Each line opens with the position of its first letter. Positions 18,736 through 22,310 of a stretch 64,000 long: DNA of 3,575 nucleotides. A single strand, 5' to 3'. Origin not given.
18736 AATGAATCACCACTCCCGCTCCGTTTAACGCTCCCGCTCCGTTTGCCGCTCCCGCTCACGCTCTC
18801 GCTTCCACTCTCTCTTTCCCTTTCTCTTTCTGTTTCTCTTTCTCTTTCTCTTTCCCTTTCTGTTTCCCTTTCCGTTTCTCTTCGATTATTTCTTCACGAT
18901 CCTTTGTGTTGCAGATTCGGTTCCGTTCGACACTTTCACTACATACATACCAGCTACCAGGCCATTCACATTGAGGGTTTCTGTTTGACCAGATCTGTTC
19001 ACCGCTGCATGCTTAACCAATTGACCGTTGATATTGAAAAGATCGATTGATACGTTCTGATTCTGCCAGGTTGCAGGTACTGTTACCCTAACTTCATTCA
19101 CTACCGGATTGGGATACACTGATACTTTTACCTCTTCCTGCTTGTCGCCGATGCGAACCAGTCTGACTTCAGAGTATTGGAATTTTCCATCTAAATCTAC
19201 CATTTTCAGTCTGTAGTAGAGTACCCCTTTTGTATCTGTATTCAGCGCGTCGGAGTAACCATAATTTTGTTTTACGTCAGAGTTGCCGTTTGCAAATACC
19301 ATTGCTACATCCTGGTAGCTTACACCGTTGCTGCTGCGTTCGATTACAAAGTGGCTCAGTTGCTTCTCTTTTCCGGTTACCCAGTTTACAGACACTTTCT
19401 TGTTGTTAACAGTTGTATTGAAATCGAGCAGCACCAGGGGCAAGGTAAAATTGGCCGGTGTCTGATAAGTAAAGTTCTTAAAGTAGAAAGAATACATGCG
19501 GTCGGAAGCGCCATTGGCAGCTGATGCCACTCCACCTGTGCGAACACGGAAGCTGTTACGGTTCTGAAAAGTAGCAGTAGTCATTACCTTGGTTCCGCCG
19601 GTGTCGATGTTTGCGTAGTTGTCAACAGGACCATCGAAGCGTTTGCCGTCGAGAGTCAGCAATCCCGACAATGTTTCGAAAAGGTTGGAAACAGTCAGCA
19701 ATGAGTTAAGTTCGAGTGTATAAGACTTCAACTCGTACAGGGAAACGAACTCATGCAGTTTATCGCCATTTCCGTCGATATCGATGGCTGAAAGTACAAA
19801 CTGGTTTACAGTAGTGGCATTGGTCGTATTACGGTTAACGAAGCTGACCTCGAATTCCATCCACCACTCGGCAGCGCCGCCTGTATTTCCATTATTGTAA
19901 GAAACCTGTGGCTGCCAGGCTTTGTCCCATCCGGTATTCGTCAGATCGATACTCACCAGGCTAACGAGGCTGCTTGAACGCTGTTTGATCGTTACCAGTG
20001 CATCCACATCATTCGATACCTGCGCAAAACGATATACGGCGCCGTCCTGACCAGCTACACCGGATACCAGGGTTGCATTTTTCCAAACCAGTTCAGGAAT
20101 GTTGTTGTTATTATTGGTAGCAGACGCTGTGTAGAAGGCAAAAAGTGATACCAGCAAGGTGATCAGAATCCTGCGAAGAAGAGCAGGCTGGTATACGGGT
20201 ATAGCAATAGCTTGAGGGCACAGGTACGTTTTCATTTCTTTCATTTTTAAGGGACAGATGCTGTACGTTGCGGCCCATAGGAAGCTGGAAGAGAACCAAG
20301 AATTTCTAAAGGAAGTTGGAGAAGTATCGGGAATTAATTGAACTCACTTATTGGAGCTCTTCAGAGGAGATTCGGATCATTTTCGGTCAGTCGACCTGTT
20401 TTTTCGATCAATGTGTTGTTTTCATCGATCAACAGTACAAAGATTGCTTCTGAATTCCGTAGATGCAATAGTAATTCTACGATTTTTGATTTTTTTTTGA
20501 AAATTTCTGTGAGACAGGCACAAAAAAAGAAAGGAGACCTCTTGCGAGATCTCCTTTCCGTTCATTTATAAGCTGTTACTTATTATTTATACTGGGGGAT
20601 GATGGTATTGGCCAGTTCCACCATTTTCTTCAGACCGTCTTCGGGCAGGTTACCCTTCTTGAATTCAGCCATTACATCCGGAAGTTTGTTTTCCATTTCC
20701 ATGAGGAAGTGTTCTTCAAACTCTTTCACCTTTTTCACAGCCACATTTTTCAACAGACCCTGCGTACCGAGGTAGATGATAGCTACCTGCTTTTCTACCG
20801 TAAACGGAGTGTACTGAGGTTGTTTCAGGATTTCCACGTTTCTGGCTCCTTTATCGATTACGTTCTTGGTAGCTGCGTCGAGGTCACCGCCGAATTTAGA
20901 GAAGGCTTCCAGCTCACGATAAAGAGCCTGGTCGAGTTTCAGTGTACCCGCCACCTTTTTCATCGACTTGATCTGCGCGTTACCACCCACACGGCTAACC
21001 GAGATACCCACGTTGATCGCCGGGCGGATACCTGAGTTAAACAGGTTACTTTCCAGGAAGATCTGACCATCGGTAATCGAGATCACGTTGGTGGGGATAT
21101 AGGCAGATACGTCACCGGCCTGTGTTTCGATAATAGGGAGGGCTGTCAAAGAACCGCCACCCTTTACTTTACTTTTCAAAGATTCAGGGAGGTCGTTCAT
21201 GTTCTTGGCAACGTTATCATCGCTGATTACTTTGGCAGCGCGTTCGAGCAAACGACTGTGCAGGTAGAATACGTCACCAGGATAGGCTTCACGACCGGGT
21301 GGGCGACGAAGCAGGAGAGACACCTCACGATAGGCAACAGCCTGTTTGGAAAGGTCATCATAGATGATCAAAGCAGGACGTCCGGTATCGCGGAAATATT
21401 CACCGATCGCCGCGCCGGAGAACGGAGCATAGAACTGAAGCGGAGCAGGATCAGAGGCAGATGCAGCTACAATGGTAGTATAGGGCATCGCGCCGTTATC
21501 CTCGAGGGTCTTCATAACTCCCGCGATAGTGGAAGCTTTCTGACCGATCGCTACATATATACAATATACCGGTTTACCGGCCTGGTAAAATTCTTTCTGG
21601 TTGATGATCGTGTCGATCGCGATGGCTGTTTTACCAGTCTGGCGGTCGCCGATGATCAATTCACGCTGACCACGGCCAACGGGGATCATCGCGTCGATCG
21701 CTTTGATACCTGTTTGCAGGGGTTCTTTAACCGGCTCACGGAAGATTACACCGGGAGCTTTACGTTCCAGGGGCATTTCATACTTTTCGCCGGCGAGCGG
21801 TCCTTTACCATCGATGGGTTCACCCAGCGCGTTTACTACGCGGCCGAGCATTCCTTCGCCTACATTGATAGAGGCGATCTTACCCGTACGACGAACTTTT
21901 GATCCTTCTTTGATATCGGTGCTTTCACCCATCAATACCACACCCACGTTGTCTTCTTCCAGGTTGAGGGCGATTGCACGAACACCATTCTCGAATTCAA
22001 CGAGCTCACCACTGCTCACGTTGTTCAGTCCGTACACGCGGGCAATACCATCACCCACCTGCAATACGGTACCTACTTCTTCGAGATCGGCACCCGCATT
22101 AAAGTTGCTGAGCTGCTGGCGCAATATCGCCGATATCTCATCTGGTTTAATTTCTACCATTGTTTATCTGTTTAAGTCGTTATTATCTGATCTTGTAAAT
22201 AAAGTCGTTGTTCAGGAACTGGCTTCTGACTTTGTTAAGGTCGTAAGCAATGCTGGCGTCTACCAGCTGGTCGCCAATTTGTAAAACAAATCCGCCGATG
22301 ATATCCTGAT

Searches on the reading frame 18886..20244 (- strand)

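Call 71: search_protein_families(library=pfam, proteins=[window:18886-20244:-], max_evalue=0.0001)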
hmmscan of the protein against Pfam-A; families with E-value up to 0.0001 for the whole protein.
window:18886-20244:- (452 aa): 1 family
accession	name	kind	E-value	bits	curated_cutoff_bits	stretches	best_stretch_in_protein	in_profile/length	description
PF18962.6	Por_Secre_tail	-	6e-16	58.9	27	1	376-450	1-74/75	Secretion system C-terminal sorting domain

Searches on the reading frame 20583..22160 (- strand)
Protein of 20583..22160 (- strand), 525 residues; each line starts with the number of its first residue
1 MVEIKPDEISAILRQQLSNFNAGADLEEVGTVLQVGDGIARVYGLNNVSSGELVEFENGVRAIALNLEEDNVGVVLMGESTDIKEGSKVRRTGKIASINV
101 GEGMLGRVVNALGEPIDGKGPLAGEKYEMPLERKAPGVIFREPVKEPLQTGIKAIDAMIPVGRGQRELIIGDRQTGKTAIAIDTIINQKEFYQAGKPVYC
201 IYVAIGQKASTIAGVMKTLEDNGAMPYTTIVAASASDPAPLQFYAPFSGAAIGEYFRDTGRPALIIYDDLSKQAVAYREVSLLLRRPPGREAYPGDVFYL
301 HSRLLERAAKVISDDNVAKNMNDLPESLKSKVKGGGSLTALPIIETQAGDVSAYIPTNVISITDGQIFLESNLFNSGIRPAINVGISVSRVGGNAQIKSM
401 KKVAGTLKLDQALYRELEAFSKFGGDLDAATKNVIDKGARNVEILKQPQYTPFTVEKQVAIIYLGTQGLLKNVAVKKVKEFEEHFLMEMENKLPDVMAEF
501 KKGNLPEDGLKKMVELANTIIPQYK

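Call 71: search_protein_families(library=pfam, proteins=[window:20583-22160:-], max_evalue=0.0001)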
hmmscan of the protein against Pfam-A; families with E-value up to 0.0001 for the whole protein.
window:20583-22160:- (525 aa): 3 families
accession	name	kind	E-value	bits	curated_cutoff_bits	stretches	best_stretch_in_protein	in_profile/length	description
PF00006.31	ATP-synt_ab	-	3.8e-77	259.2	29.5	1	151-389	1-213/213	ATP synthase alpha/beta family, nucleotide-binding domain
PF00306.32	ATP-synt_ab_C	-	2.1e-41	141.7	27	1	396-515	1-121/126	ATP synthase alpha/beta chain, C terminal domain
PF02874.29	ATP-synt_ab_N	-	2.1e-20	73.4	20.9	1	27-93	3-69/69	ATP synthase alpha/beta family, beta-barrel domain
